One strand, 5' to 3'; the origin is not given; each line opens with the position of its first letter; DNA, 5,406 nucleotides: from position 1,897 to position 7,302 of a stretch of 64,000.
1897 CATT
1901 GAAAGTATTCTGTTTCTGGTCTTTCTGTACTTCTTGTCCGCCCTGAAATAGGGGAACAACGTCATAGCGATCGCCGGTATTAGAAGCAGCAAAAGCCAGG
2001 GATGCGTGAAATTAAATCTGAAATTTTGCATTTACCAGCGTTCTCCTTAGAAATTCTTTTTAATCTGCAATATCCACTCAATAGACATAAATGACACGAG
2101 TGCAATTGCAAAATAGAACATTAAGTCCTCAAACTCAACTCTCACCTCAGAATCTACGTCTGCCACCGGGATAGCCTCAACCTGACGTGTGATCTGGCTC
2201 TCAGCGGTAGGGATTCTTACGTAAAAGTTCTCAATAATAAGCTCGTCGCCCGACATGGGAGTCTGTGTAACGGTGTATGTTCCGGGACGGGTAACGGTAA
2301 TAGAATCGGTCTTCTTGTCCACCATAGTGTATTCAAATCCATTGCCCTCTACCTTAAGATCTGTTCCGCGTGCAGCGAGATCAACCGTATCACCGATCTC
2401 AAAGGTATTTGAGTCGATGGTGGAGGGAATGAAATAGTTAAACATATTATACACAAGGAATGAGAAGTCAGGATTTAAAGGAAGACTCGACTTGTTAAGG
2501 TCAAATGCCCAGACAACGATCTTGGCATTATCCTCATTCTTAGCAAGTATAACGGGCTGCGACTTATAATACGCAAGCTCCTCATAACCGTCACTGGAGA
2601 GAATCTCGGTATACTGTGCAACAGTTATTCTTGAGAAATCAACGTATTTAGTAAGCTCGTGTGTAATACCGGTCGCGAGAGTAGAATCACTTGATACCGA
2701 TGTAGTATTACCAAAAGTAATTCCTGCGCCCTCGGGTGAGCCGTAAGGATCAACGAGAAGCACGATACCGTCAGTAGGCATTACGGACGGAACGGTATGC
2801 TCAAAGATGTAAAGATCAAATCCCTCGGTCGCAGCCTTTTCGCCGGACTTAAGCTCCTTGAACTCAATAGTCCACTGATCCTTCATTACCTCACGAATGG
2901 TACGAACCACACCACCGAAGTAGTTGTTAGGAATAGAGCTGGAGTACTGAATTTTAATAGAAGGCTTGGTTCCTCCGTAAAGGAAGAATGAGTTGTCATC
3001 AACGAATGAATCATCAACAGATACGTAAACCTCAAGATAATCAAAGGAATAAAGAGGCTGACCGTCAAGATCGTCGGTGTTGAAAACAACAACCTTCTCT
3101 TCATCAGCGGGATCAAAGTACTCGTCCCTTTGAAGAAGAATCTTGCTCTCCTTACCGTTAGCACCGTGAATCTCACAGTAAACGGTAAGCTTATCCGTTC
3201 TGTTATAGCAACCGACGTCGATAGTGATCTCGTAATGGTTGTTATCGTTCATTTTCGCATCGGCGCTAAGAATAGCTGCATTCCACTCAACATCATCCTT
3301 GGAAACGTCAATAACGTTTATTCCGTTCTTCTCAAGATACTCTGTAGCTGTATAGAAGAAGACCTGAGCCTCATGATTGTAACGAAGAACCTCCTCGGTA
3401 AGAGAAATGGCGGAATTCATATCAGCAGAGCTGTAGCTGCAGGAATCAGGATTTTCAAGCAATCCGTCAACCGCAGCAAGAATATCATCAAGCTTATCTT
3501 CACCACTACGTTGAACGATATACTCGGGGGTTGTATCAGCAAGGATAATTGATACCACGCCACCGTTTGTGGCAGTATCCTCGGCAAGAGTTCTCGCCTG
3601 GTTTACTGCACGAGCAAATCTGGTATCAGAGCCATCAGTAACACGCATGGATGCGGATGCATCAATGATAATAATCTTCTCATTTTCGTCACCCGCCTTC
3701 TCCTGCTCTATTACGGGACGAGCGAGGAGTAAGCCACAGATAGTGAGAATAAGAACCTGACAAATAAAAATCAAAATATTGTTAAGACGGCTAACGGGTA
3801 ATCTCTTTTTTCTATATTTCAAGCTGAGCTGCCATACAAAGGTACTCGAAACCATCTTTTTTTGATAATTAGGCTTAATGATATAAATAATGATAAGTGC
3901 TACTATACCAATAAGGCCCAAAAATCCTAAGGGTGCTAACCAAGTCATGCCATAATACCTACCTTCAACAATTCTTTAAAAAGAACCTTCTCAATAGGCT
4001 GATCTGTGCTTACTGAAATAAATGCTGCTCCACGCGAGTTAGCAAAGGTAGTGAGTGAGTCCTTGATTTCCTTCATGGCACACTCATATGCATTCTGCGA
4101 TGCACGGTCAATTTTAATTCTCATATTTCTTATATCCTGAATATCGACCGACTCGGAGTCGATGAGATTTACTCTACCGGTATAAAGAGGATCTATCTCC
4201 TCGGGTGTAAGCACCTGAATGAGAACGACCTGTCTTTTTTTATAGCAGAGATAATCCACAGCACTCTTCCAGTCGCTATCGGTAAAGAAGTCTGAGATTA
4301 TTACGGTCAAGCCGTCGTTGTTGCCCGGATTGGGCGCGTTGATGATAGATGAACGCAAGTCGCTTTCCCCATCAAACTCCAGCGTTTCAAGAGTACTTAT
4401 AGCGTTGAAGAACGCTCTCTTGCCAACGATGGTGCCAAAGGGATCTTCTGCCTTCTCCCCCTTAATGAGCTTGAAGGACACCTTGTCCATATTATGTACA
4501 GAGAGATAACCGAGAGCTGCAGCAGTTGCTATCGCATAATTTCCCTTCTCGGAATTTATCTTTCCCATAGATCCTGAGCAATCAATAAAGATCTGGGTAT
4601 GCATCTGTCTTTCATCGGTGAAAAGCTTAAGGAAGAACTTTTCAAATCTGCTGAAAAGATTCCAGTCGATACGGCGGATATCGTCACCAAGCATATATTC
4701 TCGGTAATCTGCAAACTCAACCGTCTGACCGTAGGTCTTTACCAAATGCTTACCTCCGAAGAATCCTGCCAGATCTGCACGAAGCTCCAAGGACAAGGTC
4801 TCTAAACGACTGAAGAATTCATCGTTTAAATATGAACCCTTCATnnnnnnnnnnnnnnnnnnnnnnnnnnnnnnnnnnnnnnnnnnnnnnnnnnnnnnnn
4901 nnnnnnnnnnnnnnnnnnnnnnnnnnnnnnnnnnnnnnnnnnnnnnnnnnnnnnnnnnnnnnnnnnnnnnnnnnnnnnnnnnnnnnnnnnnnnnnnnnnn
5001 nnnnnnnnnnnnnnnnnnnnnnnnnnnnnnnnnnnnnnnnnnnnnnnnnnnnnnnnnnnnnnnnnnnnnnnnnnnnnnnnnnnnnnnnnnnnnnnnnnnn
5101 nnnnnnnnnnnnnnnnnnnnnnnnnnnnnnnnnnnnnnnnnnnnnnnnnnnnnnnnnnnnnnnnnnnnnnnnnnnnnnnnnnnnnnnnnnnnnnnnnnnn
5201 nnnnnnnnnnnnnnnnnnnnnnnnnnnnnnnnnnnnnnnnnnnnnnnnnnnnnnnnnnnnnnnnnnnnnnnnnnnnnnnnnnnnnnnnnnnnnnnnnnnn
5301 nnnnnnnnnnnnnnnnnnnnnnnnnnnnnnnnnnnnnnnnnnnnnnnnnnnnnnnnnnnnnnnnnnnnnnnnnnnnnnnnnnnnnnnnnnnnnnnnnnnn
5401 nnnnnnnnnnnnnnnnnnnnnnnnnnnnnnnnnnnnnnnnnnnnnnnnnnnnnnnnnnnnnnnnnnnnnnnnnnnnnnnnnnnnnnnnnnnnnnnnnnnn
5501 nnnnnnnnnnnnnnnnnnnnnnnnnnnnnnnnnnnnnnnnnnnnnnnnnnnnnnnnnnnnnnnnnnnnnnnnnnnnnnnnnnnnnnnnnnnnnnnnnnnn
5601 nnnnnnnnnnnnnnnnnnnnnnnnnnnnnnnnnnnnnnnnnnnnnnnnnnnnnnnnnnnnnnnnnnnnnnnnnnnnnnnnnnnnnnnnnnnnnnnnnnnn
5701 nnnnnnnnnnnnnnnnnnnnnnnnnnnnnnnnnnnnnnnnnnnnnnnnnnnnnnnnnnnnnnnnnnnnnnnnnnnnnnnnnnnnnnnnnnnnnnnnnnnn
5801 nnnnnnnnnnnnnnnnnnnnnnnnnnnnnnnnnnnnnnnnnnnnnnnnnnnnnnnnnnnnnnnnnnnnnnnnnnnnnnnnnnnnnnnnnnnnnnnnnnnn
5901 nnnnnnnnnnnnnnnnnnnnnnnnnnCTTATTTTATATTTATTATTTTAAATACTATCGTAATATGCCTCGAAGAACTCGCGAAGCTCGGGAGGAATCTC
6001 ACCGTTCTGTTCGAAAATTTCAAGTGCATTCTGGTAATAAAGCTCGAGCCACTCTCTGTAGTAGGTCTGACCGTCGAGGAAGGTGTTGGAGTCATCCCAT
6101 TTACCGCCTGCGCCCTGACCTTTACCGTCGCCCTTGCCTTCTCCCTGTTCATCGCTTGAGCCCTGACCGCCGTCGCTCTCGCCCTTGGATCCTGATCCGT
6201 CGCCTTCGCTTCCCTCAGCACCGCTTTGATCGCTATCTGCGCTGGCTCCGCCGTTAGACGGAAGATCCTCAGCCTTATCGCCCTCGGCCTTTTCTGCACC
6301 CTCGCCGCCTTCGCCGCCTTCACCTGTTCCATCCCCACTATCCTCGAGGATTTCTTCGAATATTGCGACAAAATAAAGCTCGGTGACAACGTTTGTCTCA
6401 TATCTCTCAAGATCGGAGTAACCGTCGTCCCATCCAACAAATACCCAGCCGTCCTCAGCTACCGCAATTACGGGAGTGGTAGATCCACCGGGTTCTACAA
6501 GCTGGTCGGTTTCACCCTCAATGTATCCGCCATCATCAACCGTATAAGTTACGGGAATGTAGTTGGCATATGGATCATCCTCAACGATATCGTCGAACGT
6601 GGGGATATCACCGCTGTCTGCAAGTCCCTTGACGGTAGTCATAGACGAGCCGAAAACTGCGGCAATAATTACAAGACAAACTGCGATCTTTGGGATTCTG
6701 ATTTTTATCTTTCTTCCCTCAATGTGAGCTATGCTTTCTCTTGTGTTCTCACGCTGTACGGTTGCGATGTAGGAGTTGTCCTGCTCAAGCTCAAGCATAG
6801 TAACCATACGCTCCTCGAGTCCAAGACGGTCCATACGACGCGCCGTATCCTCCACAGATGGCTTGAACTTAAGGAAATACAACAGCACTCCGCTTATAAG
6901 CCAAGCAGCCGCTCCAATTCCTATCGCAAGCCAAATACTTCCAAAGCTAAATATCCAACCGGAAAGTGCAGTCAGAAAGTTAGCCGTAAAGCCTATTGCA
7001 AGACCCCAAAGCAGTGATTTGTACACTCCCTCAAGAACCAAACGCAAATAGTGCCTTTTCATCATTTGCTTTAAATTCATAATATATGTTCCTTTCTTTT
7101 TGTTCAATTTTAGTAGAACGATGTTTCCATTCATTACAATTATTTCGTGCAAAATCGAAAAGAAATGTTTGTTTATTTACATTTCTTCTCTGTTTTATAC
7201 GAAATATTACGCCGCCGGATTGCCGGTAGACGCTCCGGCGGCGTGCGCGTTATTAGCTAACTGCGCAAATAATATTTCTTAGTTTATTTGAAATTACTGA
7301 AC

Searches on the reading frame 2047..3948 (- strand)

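Call 29: search_protein_families(library=pfam, proteins=[window:2047-3948:-], max_evalue=0.001)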
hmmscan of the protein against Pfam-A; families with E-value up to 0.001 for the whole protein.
window:2047-3948:- (633 aa): 2 families
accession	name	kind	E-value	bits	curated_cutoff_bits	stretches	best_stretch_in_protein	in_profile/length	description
PF13519.12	VWA_2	-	1.6e-08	35.5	27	1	92-200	2-104/107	von Willebrand factor type A domain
PF07584.16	BatA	-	5.2e-08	33.6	25.9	1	1-78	1-77/77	Aerotolerance regulator N-terminal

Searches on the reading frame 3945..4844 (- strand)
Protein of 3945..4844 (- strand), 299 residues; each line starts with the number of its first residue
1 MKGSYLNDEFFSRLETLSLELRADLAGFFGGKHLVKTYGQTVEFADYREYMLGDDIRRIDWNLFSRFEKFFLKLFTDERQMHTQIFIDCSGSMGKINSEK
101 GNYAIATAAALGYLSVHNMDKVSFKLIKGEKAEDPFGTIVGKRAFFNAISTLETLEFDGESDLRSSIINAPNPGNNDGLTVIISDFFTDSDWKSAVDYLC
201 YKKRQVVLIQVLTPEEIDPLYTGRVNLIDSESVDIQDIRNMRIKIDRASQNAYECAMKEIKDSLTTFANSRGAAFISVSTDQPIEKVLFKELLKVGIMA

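Call 29: search_protein_families(library=pfam, proteins=[window:3945-4844:-], max_evalue=0.001)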
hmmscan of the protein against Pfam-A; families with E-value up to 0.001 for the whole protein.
window:3945-4844:- (299 aa): 1 family
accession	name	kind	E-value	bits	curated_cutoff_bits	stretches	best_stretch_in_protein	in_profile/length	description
PF01882.25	DUF58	-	4e-31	108.3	23.4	1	46-247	1-204/216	Protein of unknown function DUF58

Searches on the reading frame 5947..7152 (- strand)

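Call 29: search_protein_families(library=pfam, proteins=[window:5947-7152:-], max_evalue=0.001)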
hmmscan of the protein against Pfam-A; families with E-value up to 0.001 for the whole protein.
window:5947-7152:- (401 aa): 1 family
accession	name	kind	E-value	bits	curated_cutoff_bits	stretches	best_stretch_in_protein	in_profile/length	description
PF18998.6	Flg_new_2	-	5e-05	23.6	23.6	1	200-255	2-54/73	Divergent InlB B-repeat domain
